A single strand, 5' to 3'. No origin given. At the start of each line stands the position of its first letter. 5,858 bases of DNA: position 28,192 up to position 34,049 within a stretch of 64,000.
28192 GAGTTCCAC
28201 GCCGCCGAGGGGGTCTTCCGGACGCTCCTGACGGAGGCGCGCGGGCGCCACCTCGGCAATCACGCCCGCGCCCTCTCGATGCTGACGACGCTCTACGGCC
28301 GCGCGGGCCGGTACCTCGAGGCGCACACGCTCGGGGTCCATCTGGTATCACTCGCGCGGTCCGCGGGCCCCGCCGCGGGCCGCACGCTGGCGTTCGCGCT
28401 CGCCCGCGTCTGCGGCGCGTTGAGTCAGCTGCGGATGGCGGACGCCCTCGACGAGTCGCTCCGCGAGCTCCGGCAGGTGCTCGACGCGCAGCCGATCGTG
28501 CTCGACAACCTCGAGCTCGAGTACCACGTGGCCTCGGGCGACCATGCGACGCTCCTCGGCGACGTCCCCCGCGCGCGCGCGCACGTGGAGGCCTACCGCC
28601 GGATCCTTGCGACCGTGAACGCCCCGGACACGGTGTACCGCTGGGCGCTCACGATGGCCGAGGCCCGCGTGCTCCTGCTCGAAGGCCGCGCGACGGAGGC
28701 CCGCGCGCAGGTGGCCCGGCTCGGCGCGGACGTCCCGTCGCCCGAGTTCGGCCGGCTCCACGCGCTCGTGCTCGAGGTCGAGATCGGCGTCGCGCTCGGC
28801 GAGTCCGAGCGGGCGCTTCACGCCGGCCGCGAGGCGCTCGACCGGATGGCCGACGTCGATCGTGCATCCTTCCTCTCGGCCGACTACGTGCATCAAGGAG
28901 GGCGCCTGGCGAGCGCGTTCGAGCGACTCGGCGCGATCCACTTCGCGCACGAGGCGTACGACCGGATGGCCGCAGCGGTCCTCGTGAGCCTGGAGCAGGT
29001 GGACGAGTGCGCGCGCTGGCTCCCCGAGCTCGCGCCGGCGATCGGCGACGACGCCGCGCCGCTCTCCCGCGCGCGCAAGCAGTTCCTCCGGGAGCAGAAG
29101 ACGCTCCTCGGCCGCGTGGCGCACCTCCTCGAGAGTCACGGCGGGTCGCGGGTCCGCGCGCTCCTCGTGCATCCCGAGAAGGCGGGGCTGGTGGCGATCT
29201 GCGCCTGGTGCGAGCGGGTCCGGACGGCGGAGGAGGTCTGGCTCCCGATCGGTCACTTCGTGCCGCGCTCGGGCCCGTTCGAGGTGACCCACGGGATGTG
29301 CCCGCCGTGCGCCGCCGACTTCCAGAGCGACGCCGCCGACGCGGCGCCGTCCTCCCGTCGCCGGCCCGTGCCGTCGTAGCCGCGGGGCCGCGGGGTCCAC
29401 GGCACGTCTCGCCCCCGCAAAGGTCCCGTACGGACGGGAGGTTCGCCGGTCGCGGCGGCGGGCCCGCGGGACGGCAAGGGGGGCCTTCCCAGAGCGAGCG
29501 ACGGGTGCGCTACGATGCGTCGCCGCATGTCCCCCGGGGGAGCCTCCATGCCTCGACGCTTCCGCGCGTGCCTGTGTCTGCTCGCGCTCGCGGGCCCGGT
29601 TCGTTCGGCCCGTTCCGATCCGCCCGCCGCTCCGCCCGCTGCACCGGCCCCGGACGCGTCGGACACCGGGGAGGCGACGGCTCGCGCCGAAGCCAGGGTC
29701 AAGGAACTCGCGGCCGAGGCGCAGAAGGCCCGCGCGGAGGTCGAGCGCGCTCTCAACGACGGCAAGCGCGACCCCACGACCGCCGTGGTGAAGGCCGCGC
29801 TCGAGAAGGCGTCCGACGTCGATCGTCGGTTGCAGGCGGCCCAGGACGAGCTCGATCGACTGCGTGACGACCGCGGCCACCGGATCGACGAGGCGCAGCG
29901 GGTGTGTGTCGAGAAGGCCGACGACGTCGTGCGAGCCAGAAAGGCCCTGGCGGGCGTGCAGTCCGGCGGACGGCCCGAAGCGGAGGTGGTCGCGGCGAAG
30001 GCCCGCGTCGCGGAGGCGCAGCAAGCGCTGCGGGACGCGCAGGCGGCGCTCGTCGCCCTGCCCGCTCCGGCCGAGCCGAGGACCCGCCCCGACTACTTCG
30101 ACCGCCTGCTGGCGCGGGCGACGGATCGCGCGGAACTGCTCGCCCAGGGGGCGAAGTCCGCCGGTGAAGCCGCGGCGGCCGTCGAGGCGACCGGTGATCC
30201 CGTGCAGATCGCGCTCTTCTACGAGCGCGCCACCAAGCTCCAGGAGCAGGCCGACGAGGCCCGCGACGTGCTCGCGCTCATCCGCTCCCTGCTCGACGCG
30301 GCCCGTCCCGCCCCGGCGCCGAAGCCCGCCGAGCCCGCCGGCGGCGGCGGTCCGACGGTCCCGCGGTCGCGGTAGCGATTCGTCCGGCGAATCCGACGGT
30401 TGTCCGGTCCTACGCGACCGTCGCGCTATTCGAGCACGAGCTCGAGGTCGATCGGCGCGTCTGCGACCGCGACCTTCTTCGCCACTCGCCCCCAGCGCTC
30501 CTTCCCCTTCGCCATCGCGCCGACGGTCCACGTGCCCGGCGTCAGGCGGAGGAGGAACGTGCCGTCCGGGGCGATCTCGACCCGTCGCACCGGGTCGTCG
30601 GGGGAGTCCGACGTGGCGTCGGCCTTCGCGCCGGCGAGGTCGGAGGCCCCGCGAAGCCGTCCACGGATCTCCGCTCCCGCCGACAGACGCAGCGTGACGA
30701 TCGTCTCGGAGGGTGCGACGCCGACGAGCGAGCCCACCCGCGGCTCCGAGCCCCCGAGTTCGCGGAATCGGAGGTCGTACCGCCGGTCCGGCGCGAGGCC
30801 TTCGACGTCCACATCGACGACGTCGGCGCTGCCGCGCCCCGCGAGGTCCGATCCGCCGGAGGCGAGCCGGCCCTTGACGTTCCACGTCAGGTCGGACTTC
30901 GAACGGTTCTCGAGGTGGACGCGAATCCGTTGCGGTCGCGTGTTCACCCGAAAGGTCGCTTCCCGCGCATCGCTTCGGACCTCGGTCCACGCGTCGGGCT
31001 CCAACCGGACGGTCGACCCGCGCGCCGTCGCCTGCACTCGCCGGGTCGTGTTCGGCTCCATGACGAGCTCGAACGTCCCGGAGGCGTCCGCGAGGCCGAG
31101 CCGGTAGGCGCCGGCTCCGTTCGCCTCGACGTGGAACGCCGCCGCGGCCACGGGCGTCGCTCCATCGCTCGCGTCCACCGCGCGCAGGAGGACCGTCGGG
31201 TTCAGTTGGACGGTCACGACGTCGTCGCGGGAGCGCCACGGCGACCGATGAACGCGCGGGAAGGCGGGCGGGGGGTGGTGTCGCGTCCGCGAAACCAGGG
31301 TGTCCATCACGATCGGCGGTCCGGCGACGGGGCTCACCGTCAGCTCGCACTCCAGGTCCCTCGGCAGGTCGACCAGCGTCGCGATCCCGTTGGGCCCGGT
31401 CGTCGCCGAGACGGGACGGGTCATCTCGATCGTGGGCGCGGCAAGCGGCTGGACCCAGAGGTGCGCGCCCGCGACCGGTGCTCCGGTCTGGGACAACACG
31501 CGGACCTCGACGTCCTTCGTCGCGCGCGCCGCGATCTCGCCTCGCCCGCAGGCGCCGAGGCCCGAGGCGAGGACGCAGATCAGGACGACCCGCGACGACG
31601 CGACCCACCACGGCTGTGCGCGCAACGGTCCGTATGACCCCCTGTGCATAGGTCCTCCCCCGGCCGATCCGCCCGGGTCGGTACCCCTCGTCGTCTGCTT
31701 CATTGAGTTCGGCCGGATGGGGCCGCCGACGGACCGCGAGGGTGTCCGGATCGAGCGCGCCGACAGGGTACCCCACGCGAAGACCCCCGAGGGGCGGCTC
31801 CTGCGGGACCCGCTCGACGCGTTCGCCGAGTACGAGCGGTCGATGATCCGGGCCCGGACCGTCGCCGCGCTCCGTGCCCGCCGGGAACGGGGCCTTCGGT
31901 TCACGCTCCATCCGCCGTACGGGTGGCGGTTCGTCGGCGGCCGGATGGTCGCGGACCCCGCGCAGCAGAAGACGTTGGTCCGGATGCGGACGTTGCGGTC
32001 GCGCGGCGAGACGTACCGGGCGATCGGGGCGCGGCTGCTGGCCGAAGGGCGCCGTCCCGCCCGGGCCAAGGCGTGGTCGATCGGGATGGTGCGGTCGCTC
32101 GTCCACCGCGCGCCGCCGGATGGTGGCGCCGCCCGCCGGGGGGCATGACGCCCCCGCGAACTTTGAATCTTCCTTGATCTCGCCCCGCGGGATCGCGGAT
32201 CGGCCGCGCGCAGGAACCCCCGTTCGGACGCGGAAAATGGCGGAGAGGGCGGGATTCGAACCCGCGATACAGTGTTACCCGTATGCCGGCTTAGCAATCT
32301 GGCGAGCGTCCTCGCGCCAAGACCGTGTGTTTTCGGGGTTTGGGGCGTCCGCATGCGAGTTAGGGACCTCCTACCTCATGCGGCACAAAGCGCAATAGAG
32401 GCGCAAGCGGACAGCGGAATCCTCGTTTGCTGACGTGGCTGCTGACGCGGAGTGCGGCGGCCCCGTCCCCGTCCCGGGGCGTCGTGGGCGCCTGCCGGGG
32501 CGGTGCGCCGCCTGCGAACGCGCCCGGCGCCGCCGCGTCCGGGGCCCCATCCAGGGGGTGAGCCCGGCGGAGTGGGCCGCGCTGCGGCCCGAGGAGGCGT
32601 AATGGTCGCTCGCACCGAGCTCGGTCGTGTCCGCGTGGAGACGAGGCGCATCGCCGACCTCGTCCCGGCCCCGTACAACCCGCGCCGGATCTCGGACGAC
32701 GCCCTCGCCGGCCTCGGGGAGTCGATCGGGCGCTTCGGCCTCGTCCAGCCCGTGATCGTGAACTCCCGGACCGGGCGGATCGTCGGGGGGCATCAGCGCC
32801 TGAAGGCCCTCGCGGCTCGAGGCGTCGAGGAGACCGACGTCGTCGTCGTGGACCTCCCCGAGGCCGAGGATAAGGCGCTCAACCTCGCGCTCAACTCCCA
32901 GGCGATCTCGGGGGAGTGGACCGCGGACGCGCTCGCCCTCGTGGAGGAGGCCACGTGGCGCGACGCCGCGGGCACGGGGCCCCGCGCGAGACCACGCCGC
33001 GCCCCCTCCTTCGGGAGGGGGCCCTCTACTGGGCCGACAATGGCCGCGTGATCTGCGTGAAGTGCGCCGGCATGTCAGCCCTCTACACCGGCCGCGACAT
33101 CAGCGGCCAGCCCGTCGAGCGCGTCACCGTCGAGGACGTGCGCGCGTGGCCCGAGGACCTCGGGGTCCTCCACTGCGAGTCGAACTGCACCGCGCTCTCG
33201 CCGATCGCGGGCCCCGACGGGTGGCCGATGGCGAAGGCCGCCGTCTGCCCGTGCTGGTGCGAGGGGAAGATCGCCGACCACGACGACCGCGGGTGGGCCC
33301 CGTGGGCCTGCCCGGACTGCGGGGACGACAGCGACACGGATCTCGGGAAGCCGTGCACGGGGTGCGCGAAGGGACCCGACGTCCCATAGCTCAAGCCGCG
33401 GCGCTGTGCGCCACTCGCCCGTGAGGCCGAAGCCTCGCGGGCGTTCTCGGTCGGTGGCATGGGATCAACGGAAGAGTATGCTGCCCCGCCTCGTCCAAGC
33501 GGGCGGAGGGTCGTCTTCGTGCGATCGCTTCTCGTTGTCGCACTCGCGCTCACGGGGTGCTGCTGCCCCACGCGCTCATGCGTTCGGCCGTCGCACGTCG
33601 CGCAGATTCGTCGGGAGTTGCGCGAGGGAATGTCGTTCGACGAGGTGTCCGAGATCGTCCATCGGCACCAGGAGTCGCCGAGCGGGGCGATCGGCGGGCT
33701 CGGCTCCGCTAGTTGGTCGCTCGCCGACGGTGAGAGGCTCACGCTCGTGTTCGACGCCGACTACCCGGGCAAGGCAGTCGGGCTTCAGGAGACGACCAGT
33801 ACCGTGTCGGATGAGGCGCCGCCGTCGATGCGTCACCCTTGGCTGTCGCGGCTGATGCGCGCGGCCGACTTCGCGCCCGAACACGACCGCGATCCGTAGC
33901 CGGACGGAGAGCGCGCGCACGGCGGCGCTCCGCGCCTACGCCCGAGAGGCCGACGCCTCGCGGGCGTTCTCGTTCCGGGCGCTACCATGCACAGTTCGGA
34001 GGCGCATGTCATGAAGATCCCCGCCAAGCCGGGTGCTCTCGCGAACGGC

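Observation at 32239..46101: About 13.9 kb degraded prophage/integrative island at tRNA-Ser(GCT), with att repeats and arm-type motifs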

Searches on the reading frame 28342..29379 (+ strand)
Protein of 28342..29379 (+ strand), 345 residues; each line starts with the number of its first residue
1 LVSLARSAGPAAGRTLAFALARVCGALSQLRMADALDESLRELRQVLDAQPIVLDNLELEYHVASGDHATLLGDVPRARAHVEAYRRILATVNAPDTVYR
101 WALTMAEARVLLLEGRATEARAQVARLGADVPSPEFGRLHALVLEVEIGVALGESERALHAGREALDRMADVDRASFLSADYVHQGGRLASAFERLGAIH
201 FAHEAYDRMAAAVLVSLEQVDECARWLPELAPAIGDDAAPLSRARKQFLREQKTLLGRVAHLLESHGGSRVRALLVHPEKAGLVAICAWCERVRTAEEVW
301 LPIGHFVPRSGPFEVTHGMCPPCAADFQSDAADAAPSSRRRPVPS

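Call 34: find_related_loci(query=window:28342-29379:+, collection=metagenome_contigs, flank=10000)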
Query window:28342-29379:+ (345 aa) in metagenome_contigs; peptide patterns used: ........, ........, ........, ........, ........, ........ (x = any residue, [..] = any of these).
600 stretches matched a pattern (row limit reached: there are more); 1 encode a relative of the query (tblastn E <= 1e-3); 1 distinct loci.
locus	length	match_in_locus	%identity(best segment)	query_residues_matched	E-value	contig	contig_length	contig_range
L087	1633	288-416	30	281-323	6e-8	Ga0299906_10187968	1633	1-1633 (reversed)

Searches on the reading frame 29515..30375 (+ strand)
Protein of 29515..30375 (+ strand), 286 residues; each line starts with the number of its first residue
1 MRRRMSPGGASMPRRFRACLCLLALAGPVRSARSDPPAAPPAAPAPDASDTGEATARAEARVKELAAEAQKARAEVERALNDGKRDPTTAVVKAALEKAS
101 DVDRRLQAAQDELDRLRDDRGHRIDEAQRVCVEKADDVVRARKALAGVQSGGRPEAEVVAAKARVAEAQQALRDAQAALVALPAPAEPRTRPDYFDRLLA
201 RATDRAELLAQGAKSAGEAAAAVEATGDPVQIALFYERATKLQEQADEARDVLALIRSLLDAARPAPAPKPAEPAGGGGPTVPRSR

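Call 32: search_protein_families(library=pfam, proteins=[window:29515-30375:+], max_evalue=0.001)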
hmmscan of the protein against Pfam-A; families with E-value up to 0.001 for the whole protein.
window:29515-30375:+ (286 aa): 0 families

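Call 75: list_cluster_members(proteins=[window:29515-30375:+, window:29527-30375:+, window:29548-30375:+, window:28111-29379:+, window:30426-31649:-, window:30426-31670:-, window:46316-47542:+])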
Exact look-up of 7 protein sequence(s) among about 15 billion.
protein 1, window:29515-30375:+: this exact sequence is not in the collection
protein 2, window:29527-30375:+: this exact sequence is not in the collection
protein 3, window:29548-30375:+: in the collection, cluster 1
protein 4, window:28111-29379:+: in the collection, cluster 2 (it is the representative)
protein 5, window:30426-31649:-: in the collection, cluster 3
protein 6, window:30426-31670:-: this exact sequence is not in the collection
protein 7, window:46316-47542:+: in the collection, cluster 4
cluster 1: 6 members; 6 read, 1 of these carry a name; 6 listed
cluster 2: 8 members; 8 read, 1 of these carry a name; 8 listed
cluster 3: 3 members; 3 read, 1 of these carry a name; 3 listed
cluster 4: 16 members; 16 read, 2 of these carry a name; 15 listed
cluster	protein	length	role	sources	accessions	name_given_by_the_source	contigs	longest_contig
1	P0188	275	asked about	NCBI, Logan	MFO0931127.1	MAG: hypothetical protein U1E39_00295 [Planctomycetota bacterium]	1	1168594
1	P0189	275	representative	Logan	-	-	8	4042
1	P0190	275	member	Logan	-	-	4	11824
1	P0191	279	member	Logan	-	-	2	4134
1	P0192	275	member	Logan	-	-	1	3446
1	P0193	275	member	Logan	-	-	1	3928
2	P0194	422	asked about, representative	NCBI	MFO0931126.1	MAG: hypothetical protein U1E39_00290 [Planctomycetota bacterium]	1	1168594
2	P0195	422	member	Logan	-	-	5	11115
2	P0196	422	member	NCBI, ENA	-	-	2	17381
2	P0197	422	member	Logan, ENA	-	-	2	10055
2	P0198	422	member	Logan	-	-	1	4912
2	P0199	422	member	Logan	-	-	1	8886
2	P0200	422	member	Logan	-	-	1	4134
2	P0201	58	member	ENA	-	-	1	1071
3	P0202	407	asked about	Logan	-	-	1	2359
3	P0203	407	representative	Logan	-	-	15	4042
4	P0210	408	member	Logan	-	-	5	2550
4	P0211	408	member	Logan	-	-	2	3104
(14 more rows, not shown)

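Call 76: find_encoding_contigs(protein=P0190, flank=10000, max_places=6)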
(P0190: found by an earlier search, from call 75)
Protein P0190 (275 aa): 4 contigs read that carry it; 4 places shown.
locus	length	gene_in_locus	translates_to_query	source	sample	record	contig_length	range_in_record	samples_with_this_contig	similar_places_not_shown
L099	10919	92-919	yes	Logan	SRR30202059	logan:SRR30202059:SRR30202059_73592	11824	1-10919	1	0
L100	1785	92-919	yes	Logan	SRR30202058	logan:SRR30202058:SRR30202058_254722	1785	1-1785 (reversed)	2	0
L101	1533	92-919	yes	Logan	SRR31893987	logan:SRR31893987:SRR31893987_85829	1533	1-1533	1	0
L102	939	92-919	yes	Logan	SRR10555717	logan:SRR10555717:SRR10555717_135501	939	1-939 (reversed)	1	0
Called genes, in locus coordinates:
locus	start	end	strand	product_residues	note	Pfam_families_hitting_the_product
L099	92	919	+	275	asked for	-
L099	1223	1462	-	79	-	-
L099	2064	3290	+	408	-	PF10092:DUF2330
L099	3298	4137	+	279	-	-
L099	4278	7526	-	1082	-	-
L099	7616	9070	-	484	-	-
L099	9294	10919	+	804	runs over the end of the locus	PF07715:Plug, PF00593:TonB_dep_Rec_b-barrel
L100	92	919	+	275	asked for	-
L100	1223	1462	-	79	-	-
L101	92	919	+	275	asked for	-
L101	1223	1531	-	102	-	?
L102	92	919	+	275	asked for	-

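Call 79: find_encoding_contigs(protein=P0203, flank=10000, max_places=10)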
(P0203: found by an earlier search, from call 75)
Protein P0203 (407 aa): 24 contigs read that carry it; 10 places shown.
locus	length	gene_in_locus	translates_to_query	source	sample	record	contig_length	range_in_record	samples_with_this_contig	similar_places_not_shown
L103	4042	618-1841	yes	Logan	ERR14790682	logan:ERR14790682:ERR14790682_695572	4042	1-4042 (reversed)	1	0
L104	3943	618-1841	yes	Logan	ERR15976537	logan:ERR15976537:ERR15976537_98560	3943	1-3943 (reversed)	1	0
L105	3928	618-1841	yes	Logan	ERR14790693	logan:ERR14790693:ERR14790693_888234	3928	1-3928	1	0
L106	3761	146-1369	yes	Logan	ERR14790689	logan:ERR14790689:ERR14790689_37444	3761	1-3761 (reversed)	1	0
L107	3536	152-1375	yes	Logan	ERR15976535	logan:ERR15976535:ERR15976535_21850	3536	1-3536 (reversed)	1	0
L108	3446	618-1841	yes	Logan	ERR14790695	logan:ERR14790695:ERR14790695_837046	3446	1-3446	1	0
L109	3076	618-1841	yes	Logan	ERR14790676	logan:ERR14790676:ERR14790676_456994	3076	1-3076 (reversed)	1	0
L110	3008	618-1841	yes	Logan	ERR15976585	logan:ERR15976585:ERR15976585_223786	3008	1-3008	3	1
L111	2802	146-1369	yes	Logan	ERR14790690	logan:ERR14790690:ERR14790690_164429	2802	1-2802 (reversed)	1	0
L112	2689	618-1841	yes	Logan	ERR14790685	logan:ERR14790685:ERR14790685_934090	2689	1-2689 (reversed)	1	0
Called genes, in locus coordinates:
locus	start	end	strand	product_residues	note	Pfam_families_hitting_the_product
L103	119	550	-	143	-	PF00239:Resolvase (weak)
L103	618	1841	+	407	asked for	PF13620:CarboxypepD_reg (faint)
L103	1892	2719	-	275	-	-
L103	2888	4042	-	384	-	?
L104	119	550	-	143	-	PF00239:Resolvase (weak)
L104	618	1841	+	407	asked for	PF13620:CarboxypepD_reg (faint)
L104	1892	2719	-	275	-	-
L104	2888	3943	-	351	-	?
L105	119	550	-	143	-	PF00239:Resolvase (weak)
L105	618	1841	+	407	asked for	PF13620:CarboxypepD_reg (faint)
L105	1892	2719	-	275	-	-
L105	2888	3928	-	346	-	?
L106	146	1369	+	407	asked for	PF13620:CarboxypepD_reg (faint)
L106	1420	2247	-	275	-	-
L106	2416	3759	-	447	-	?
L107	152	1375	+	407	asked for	PF13620:CarboxypepD_reg (faint)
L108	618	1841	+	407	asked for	PF13620:CarboxypepD_reg (faint)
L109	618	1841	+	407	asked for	PF13620:CarboxypepD_reg (faint)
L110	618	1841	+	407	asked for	PF13620:CarboxypepD_reg (faint)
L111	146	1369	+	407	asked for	PF13620:CarboxypepD_reg (faint)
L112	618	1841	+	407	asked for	PF13620:CarboxypepD_reg (faint)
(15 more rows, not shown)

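Call 93: find_encoding_contigs(protein=P0211, flank=10000, max_places=10)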
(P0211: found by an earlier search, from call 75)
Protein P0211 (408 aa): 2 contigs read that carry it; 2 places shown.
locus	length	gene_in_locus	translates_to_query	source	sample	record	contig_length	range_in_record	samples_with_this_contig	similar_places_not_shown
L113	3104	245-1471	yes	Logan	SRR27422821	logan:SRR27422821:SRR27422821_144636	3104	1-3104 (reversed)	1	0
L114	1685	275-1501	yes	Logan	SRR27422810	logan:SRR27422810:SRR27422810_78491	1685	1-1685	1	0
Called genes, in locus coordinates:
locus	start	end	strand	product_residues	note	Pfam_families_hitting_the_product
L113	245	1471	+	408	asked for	PF10092:DUF2330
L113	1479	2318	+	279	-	-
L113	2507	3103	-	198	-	?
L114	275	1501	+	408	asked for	PF10092:DUF2330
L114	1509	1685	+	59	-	?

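Call 94: find_encoding_contigs(protein=P0210, flank=10000, max_places=10)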
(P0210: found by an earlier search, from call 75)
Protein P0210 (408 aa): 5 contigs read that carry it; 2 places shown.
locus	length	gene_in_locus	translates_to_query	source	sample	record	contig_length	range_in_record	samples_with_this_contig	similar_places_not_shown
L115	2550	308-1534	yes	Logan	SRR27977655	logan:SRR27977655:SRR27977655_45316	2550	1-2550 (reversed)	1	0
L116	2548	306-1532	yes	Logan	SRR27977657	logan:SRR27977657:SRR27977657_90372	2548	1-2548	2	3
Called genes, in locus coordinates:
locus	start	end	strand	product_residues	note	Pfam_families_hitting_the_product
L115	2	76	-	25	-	?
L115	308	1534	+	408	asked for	PF10092:DUF2330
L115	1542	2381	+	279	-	-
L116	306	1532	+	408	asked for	PF10092:DUF2330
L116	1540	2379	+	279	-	-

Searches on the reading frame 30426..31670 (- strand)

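Call 12: search_protein_families(library=pfam, proteins=[window:30426-31670:-], max_evalue=0.01)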
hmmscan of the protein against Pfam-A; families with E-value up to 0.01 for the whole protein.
window:30426-31670:- (414 aa): 1 family
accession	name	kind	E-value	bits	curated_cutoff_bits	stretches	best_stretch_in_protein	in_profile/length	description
PF13620.12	CarboxypepD_reg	-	8.1e-12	45.8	32.3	1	54-113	2-55/82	Carboxypeptidase regulatory-like domain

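Call 108: search_protein_families(library=ncbifam, proteins=[window:30426-31649:-], max_evalue=0.01)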
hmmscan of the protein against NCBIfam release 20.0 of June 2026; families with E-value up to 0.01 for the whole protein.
window:30426-31649:- (407 aa): 0 families

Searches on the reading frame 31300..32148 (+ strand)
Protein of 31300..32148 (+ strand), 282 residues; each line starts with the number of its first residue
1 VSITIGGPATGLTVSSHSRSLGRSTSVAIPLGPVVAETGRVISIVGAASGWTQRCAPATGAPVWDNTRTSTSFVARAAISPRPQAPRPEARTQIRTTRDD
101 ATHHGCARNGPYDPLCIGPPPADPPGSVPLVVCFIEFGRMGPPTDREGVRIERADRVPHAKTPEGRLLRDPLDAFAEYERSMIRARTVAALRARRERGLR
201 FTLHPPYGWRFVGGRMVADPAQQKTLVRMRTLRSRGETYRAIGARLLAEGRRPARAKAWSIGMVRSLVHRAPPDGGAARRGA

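Call 12: search_protein_families(library=pfam, proteins=[window:31300-32148:+], max_evalue=0.01)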
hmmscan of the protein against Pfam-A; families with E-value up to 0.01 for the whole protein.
window:31300-32148:+ (282 aa): 1 family
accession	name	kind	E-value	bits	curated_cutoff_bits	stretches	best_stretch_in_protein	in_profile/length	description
PF00239.26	Resolvase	-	1.9e-06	28.5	23.3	1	146-198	91-143/145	Resolvase, N terminal domain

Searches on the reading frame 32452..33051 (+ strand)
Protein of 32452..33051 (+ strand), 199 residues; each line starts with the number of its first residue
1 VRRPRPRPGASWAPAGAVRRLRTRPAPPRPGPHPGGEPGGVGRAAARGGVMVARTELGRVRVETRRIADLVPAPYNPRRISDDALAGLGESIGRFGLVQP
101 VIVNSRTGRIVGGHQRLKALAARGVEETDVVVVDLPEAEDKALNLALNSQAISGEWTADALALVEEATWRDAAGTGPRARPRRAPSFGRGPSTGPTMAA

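Call 12: search_protein_families(library=pfam, proteins=[window:32452-33051:+], max_evalue=0.01)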
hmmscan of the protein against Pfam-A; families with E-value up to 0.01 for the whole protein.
window:32452-33051:+ (199 aa): 1 family
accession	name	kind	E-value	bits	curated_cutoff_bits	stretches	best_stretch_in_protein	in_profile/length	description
PF02195.25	ParB_N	-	1.4e-08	35.1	26.3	1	63-145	4-90/95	ParB N-terminal domain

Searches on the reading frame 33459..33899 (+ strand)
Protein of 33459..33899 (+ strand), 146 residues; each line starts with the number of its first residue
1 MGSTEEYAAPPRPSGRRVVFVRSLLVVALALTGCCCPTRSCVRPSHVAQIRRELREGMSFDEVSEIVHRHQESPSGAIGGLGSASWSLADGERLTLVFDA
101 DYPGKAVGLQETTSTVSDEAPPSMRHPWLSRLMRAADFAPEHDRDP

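Call 12: search_protein_families(library=pfam, proteins=[window:33459-33899:+], max_evalue=0.01)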
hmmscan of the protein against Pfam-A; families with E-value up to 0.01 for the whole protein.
window:33459-33899:+ (146 aa): 0 families

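Call 15: search_protein_families(library=phrogs, proteins=[window:33459-33899:+], max_evalue=0.01)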
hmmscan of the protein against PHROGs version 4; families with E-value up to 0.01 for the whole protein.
window:33459-33899:+ (146 aa): 1 family
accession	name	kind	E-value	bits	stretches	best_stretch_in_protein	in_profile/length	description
phrog_1754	-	unknown function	0.0098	17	0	24-71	6-47/148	-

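Call 16: search_protein_families(library=padloc, proteins=[window:33459-33899:+], max_evalue=0.01)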
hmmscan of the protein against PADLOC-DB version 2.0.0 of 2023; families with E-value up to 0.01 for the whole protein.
window:33459-33899:+ (146 aa): 0 families

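Call 88: search_protein_families(library=pfam, proteins=[window:33459-33899:+], max_evalue=1)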
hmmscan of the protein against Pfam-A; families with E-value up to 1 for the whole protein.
window:33459-33899:+ (146 aa): 0 families

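Call 108: search_protein_families(library=ncbifam, proteins=[window:33459-33899:+], max_evalue=0.01)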
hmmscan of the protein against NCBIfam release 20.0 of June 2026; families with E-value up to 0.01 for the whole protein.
window:33459-33899:+ (146 aa): 0 families
